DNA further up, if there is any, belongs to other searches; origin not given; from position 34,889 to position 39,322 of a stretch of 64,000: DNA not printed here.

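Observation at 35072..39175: Giant NACHT/STAND-like NTPase with the nuclease at the C-terminus (reverse of usual Avs/bNACHT polarity)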

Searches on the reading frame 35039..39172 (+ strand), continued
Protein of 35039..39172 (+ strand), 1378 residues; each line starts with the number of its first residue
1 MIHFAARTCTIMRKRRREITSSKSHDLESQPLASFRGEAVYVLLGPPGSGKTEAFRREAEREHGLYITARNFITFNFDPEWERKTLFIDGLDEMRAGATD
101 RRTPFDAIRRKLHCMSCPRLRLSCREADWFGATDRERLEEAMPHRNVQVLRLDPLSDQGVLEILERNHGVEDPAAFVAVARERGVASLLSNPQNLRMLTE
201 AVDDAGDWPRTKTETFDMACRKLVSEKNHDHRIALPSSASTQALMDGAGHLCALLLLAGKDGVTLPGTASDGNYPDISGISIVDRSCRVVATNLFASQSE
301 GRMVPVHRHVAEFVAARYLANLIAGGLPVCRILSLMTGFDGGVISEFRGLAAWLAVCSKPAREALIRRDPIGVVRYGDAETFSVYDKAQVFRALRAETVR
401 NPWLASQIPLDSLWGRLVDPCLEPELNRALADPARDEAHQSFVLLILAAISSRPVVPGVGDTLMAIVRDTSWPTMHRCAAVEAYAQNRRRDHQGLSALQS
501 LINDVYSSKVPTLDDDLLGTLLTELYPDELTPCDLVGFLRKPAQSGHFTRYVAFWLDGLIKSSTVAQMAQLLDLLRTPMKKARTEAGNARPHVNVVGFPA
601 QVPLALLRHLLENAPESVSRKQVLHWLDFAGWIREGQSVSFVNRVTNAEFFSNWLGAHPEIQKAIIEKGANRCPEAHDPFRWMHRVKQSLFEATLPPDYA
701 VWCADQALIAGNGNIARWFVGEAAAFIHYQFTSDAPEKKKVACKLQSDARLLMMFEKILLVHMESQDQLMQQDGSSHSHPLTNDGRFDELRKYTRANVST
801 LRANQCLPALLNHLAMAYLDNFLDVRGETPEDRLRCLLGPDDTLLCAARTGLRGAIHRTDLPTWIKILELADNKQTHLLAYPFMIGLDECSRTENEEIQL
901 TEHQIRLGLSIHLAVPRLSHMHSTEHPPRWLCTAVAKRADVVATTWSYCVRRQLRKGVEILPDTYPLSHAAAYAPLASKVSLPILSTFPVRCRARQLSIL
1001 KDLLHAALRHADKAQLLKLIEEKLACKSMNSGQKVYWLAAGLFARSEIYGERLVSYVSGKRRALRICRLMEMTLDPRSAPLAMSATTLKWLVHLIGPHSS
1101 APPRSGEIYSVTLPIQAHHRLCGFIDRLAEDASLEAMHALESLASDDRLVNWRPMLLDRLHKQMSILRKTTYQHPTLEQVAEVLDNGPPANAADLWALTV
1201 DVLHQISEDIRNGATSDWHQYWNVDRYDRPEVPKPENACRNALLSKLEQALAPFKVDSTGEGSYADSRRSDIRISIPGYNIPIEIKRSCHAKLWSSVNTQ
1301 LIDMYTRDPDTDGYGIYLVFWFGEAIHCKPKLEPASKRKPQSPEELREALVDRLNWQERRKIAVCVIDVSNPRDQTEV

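Call 52: get_annotated_region(hit=H7, flank=4000)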
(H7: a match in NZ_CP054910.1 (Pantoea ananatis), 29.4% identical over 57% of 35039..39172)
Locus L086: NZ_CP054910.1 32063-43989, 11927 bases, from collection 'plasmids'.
description: Pantoea ananatis strain FDAARGOS_680 plasmid unnamed2, complete sequence
organism: Pantoea ananatis (NCBI taxid 553)
taxonomy: Bacteria; Pseudomonadota; Gammaproteobacteria; Enterobacterales; Erwiniaceae; Pantoea; Pantoea ananatis
host: -; source: -; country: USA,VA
typing (MOB-suite, as given by PLSDB): conjugative; relaxase MOBF; mating-pair formation MPF_F
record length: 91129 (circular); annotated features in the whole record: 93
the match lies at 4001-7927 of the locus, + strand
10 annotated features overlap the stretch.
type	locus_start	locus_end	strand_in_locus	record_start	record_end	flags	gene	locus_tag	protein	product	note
CDS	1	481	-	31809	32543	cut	-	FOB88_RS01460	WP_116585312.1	tyrosine-type recombinase/integrase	GO:0015074 - DNA integration [Evidence IEA]; GO:0006310 - DNA recombination [Evidence IEA]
CDS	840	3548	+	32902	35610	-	-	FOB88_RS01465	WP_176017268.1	TrlF family AAA-like ATPase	-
CDS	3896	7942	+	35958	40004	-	-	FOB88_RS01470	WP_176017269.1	hypothetical protein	-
CDS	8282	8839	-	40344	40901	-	-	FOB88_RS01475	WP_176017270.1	DNA-binding protein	-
CDS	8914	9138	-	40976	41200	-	-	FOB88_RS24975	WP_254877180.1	hypothetical protein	-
CDS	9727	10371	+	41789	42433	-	-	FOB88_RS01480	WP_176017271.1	ParA family protein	-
CDS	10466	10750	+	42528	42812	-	-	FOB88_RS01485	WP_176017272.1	molecular chaperone GroEL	-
CDS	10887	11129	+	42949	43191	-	-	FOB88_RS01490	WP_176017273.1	hypothetical protein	-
CDS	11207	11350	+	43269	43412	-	-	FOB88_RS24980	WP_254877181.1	hypothetical protein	-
CDS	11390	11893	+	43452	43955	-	-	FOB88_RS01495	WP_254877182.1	hypothetical protein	-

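Call 53: get_annotated_region(hit=H1, flank=4000)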
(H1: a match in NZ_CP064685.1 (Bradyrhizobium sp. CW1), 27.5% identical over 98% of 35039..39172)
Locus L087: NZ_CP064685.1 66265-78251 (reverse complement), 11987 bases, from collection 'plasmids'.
description: Bradyrhizobium sp. CW1 plasmid pCW1_1, complete sequence
organism: Bradyrhizobium sp. CW1 (NCBI taxid 2782686)
taxonomy: Bacteria; Pseudomonadota; Alphaproteobacteria; Hyphomicrobiales; Nitrobacteraceae; Bradyrhizobium; Bradyrhizobium sp. CW1
host: -; source: Acmispon strigosus,cell culture,bulk soil; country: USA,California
typing (MOB-suite, as given by PLSDB): mobilizable; relaxase MOBP
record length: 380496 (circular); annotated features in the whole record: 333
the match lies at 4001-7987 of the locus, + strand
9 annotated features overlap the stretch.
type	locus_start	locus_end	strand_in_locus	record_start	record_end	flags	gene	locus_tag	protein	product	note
CDS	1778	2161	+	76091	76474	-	mobC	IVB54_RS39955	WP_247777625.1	plasmid mobilization relaxosome protein MobC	-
CDS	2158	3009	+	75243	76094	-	-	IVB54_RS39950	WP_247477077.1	relaxase/mobilization nuclease domain-containing protein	-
CDS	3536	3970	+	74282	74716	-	-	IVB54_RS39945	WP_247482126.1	hypothetical protein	-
CDS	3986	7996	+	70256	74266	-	-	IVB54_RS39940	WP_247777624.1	hypothetical protein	-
CDS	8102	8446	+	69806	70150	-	-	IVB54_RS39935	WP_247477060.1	hypothetical protein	-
CDS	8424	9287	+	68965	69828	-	-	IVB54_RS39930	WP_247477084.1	SIR2 family protein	-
CDS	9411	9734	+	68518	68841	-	-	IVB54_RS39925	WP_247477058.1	hypothetical protein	-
CDS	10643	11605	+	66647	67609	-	-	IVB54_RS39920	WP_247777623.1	hypothetical protein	-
CDS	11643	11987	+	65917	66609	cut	-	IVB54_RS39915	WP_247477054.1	TauD/TfdA family dioxygenase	-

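Call 54: get_annotated_region(hit=H4, flank=4000)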
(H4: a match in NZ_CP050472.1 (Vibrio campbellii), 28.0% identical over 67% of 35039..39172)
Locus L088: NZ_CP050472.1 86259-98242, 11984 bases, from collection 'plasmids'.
description: Vibrio campbellii strain LJC013 plasmid unnamed1, complete sequence
organism: Vibrio campbellii (NCBI taxid 680)
taxonomy: Bacteria; Pseudomonadota; Gammaproteobacteria; Vibrionales; Vibrionaceae; Vibrio; Vibrio campbellii
host: -; source: single cell,seawater; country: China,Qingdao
typing (MOB-suite, as given by PLSDB): non-mobilizable; replicon rep_cluster_273
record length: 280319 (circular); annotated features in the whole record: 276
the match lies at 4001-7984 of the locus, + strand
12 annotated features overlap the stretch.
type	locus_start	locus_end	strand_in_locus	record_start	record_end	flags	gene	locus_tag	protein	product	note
CDS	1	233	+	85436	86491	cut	-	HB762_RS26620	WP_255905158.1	hypothetical protein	-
CDS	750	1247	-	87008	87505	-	-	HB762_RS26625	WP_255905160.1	DUF3592 domain-containing protein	-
CDS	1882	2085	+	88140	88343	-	-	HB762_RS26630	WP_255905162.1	hypothetical protein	-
CDS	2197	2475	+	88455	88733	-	-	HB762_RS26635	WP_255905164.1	hypothetical protein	-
CDS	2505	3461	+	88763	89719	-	-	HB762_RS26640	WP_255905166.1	hypothetical protein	-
CDS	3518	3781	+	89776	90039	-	-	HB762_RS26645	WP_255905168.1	hypothetical protein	-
CDS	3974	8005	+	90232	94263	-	-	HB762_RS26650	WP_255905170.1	hypothetical protein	-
CDS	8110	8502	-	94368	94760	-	-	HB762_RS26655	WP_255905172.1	ProQ/FINO family protein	-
CDS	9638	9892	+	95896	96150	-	-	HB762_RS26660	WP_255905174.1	hypothetical protein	-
CDS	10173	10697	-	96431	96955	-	-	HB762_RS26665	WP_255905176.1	hypothetical protein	-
CDS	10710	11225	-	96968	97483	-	-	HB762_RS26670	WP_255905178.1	hypothetical protein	-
CDS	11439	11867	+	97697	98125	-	-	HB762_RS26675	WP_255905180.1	hypothetical protein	-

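Call 55: search_protein_families(library=ncbifam, proteins=[L086:3896-7939:+, L087:3986-7993:+, L088:3974-8002:+], max_evalue=0.00001)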
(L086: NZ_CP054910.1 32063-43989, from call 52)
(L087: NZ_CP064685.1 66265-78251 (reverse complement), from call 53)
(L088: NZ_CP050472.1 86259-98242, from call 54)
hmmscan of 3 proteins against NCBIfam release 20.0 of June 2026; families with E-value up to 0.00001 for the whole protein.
L086:3896-7939:+ (1348 aa): 2 families
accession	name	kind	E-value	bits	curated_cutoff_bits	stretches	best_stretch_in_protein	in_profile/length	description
NF058535.1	antiphage_EruA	equivalog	1.5e-231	772.1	1000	1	24-1344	16-1318/1318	NACHT domain-containing antiphage protein EruA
NF058534.1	antiphage_HyoA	equivalog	5.7e-26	90.5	1200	1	135-477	197-538/1430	NACHT domain-containing antiphage protein HyoA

L087:3986-7993:+ (1336 aa): 2 families
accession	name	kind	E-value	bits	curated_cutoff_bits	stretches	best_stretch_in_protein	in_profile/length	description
NF058535.1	antiphage_EruA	equivalog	0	1189.6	1000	1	16-1333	11-1318/1318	NACHT domain-containing antiphage protein EruA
NF058534.1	antiphage_HyoA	equivalog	1e-39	136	1200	2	139-762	203-839/1430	NACHT domain-containing antiphage protein HyoA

L088:3974-8002:+ (1343 aa): 2 families
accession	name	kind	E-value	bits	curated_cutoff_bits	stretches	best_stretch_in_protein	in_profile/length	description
NF058535.1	antiphage_EruA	equivalog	5e-233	777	1000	1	21-1332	19-1318/1318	NACHT domain-containing antiphage protein EruA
NF058534.1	antiphage_HyoA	equivalog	9.6e-38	129.5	1200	1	135-1288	201-1380/1430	NACHT domain-containing antiphage protein HyoA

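Call 85: get_annotated_region(hit=H2, flank=2500)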
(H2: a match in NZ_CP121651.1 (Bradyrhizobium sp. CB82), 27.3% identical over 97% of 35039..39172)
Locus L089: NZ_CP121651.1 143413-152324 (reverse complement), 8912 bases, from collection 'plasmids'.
description: Bradyrhizobium sp. CB82 plasmid pCB82_1, complete sequence
organism: Bradyrhizobium sp. CB82 (NCBI taxid 3039159)
taxonomy: Bacteria; Pseudomonadota; Alphaproteobacteria; Hyphomicrobiales; Nitrobacteraceae; Bradyrhizobium; Bradyrhizobium sp. CB82
host: -; source: Stylosanthes guianensis,cell culture; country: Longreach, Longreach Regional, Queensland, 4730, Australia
typing (MOB-suite, as given by PLSDB): conjugative; replicon rep_cluster_506; relaxase MOBP; mating-pair formation MPF_T
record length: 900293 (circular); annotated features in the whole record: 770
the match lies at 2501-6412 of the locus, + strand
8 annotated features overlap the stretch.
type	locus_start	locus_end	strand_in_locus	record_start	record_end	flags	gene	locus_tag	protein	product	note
CDS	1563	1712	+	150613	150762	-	-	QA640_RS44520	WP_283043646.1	hypothetical protein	-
CDS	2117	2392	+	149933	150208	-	-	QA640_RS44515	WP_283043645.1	DUF6680 family protein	-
CDS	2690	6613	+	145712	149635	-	-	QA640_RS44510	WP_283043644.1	hypothetical protein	-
CDS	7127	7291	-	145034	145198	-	-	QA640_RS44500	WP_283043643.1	hypothetical protein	-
CDS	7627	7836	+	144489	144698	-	-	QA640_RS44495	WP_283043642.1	hypothetical protein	-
CDS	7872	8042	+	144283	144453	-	-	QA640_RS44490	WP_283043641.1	hypothetical protein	-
CDS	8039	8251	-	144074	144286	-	-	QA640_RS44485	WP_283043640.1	hypothetical protein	-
CDS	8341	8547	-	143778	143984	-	-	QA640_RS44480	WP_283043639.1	hypothetical protein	-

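Call 86: get_annotated_region(hit=H6, flank=2500)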
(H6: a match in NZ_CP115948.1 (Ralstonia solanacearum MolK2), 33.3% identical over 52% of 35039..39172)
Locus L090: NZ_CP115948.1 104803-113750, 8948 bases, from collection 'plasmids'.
description: Ralstonia solanacearum MolK2 plasmid pm01, complete sequence
organism: Ralstonia solanacearum MolK2 (NCBI taxid 564065)
taxonomy: Bacteria; Pseudomonadota; Betaproteobacteria; Burkholderiales; Burkholderiaceae; Ralstonia; Ralstonia solanacearum; Ralstonia solanacearum MolK2
host: -; source: Musa sp.; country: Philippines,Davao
typing (MOB-suite, as given by PLSDB): non-mobilizable; replicon rep_cluster_371; mating-pair formation MPF_F
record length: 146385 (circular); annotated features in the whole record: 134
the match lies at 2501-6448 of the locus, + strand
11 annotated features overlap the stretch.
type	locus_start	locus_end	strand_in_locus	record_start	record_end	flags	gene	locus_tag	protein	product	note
CDS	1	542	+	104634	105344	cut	-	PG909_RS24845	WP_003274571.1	RES family NAD+ phosphorylase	-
CDS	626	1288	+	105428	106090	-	-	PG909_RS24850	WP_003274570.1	competence protein CoiA family protein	-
CDS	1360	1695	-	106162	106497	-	-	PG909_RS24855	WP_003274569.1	hypothetical protein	-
CDS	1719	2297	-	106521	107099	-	-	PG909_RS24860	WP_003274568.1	hypothetical protein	-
CDS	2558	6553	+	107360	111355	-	-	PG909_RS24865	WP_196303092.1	hypothetical protein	-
CDS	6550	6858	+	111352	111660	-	-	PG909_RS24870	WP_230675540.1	hypothetical protein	-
CDS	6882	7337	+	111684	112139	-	-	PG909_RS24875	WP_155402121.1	hypothetical protein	-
CDS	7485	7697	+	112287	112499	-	-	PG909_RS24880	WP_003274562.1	hypothetical protein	-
CDS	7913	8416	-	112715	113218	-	-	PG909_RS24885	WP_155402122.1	hypothetical protein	-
CDS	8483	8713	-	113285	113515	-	-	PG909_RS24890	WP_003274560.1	hypothetical protein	-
CDS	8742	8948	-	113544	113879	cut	-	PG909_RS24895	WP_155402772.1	hypothetical protein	-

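Call 87: get_annotated_region(hit=H9, flank=2500)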
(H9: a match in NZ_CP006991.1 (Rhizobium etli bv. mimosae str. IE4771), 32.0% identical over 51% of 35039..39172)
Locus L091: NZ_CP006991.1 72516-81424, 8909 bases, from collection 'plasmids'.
description: Rhizobium etli bv. mimosae str. IE4771 plasmid pRetIE4771e, complete sequence
organism: Rhizobium etli bv. mimosae str. IE4771 (NCBI taxid 1432050)
taxonomy: Bacteria; Pseudomonadota; Alphaproteobacteria; Hyphomicrobiales; Rhizobiaceae; Rhizobium; Rhizobium etli; Rhizobium etli bv. mimosae str. IE4771
host: -; source: Phaseolus vulgaris,whole organism,nodule; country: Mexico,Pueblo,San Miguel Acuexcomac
typing (MOB-suite, as given by PLSDB): conjugative; replicon rep_cluster_841; relaxase MOBQ; mating-pair formation MPF_T
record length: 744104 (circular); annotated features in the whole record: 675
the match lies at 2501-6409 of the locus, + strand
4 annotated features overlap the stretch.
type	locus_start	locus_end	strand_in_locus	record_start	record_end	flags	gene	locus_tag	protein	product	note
CDS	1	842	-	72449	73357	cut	-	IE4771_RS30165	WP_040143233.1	nucleotidyltransferase and HEPN domain-containing protein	-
CDS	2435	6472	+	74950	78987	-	-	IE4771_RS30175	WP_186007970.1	hypothetical protein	-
CDS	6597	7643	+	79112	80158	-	-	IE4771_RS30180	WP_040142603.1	hypothetical protein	-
CDS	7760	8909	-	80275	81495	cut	-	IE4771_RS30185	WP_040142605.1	hypothetical protein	-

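Call 88: get_annotated_region(hit=H17, flank=2500)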
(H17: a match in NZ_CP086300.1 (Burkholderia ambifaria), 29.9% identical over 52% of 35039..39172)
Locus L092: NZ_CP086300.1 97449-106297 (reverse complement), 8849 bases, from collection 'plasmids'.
description: Burkholderia ambifaria strain B21-006 plasmid unnamed, complete sequence
organism: Burkholderia ambifaria (NCBI taxid 152480)
taxonomy: Bacteria; Pseudomonadota; Betaproteobacteria; Burkholderiales; Burkholderiaceae; Burkholderia; Burkholderia ambifaria
host: -; source: cell culture,agricultural soil; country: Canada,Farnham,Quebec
typing (MOB-suite, as given by PLSDB): conjugative; replicon rep_cluster_526; relaxase MOBH; mating-pair formation MPF_T
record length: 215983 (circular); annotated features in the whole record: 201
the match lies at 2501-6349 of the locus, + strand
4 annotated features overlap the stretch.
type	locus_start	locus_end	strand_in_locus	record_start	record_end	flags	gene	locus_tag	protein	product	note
CDS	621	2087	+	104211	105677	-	-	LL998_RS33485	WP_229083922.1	ATP-binding protein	-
CDS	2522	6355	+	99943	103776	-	-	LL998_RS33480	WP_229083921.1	hypothetical protein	-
CDS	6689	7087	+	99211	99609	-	-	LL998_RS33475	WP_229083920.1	hypothetical protein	-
CDS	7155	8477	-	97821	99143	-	-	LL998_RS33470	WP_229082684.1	IS4 family transposase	-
